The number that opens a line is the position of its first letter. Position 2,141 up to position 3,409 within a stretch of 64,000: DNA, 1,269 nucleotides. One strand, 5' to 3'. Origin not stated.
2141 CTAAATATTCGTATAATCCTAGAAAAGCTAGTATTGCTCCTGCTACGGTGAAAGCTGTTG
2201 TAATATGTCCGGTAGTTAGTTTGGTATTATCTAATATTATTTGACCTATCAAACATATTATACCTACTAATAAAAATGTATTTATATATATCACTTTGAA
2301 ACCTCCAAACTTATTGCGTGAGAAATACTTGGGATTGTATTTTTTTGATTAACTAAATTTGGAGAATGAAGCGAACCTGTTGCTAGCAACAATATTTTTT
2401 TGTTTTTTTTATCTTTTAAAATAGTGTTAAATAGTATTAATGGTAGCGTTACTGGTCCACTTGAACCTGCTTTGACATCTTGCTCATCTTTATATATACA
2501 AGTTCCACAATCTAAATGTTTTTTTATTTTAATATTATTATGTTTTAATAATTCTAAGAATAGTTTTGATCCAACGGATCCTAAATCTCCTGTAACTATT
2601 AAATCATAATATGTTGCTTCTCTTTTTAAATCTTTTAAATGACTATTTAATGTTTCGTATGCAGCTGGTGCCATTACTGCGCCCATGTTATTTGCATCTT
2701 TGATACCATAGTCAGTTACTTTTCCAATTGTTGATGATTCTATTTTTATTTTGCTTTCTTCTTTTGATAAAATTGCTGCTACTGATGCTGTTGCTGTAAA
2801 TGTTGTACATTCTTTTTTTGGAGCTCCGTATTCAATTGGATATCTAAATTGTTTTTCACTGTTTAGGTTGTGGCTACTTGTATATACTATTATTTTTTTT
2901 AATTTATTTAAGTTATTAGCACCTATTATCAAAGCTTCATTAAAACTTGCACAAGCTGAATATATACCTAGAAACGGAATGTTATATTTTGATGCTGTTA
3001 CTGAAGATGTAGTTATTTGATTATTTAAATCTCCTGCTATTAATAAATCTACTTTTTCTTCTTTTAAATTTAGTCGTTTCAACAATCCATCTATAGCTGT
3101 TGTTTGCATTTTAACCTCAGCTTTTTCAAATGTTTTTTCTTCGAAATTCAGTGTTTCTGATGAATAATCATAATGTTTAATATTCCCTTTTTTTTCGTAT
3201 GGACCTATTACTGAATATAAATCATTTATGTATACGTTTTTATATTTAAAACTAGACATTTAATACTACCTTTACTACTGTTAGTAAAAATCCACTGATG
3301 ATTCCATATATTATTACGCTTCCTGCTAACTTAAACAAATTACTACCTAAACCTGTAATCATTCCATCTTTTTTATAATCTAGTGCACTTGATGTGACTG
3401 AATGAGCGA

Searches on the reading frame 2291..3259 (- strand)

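Call 68: search_protein_families(library=pfam, proteins=[window:2291-3259:-], max_evalue=0.00001)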
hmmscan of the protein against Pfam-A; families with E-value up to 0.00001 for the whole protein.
window:2291-3259:- (322 aa): 1 family
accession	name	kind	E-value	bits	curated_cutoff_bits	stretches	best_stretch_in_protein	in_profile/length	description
PF07451.17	SpoVAD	-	1.9e-105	352.7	22.1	1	7-319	9-329/329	Stage V sporulation protein AD (SpoVAD)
